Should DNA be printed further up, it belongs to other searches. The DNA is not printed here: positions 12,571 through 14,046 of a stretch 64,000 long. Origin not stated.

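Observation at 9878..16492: Every long intercistronic gap of the hydrogenase sensor/maturase cluster is filled by one of these hairpin elements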

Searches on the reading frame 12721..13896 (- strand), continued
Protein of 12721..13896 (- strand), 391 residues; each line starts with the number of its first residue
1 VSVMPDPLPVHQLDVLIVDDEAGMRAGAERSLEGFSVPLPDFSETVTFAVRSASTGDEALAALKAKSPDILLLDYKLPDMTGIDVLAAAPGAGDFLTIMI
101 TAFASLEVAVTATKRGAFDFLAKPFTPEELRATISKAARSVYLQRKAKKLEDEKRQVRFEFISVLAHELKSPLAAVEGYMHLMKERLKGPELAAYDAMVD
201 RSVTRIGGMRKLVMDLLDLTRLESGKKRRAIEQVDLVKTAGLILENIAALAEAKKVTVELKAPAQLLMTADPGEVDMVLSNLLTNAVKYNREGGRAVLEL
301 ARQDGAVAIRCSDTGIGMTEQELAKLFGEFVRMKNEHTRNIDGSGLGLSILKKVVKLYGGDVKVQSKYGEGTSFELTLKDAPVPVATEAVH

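Call 87: find_encoding_contigs(protein=P0072, flank=10000, max_places=1)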
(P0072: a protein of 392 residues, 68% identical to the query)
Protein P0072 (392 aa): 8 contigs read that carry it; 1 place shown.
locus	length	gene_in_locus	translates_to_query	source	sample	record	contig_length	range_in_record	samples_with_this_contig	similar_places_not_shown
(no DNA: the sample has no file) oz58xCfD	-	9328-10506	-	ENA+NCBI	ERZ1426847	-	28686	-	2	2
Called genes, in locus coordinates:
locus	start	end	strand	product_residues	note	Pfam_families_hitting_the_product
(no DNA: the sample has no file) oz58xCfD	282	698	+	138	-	PF00072:Response_reg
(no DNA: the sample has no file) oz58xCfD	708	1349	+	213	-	PF06971:Put_DNA-bind_N, PF02629:CoA_binding, PF01408:GFO_IDH_MocA (weak)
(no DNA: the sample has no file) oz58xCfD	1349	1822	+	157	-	PF01257:2Fe-2S_thioredx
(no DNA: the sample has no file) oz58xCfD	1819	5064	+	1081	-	PF01512:Complex1_51K, PF10589:NADH_4Fe-4S, PF14691:Fer4_20, PF01266:DAO (weak), PF01946:Thi4 (weak), PF03486:HI0933_like (weak), PF07992:Pyr_redox_2, PF13450:NAD_binding_8, +4 more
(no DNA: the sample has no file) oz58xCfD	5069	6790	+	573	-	PF00111:Fer2 (weak), PF13510:Fer2_4, PF10588:NADH-G_4Fe-4S_3, PF13183:Fer4_8 (weak), PF13237:Fer4_10, PF12838:Fer4_7, PF02906:Fe_hyd_lg_C, PF02256:Fe_hyd_SSU, +7 more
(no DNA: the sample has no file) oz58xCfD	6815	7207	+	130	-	PF00072:Response_reg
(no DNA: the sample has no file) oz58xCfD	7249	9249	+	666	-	PF13187:Fer4_9 (weak), PF13237:Fer4_10 (weak), PF02906:Fe_hyd_lg_C, PF04060:FeS, PF00512:HisKA, PF02518:HATPase_c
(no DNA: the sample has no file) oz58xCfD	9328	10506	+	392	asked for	PF00072:Response_reg, PF00512:HisKA, PF02518:HATPase_c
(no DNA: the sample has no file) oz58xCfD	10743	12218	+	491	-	PF04055:Radical_SAM, PF06968:BATS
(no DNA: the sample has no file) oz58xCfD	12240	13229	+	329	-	PF04055:Radical_SAM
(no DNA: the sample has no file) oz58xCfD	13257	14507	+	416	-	PF00350:Dynamin_N (faint), PF01926:MMR_HSR1, PF18128:HydF_dimer, PF18133:HydF_tetramer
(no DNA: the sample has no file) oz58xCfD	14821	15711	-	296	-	-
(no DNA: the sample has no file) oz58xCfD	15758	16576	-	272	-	PF01656:CbiA, PF02374:ArsA_ATPase (faint), PF09140:MipZ (weak), PF10609:ParA, PF13614:AAA_31 (weak)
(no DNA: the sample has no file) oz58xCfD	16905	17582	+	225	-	PF01144:CoA_trans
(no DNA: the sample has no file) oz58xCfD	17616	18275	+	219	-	PF01144:CoA_trans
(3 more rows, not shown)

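Call 88: find_encoding_contigs(protein=P0080, flank=10000, max_places=1)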
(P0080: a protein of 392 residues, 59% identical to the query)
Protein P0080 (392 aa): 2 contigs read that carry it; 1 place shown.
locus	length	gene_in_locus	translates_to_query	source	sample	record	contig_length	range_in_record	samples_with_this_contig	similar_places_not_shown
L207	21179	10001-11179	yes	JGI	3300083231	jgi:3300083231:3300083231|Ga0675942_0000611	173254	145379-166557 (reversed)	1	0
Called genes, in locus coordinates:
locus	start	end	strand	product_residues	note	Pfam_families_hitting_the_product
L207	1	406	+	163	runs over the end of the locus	PF00499:Oxidored_q3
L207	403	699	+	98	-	PF00420:Oxidored_q2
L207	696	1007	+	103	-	-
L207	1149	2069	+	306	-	PF00146:NADHdh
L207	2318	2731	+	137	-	PF00072:Response_reg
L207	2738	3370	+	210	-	PF06971:Put_DNA-bind_N, PF02629:CoA_binding, PF01408:GFO_IDH_MocA (weak)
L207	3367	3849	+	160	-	PF01257:2Fe-2S_thioredx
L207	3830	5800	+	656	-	PF01512:Complex1_51K, PF10589:NADH_4Fe-4S, PF00037:Fer4, PF12837:Fer4_6 (weak), PF12838:Fer4_7, PF13187:Fer4_9 (weak), PF13237:Fer4_10, PF14697:Fer4_21, +2 more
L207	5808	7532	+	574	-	PF13510:Fer2_4, PF12837:Fer4_6 (faint), PF10588:NADH-G_4Fe-4S_3, PF12838:Fer4_7 (weak), PF22117:Fer4_Nqo3, PF00037:Fer4 (weak), PF02906:Fe_hyd_lg_C, PF02256:Fe_hyd_SSU, +4 more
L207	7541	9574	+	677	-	PF13187:Fer4_9 (weak), PF13237:Fer4_10 (weak), PF02906:Fe_hyd_lg_C, PF04060:FeS, PF00512:HisKA, PF02518:HATPase_c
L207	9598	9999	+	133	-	PF00072:Response_reg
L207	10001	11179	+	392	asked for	PF00072:Response_reg, PF00512:HisKA, PF02518:HATPase_c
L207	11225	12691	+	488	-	PF04055:Radical_SAM, PF06968:BATS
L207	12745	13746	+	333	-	PF04055:Radical_SAM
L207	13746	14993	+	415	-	PF01926:MMR_HSR1, PF03193:RsgA_GTPase (faint), PF18128:HydF_dimer, PF18133:HydF_tetramer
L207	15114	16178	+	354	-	PF21088:MS_channel_1st (weak), PF00924:MS_channel_2nd, PF21082:MS_channel_3rd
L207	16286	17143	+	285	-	PF13623:SurA_N_2 (faint), PF13624:SurA_N_3 (faint), PF13616:Rotamase_3 (weak), PF13145:Rotamase_2, PF00639:Rotamase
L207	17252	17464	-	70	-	-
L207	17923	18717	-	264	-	-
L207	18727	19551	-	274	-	-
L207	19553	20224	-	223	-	-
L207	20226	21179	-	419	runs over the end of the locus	PF20539:DUF6754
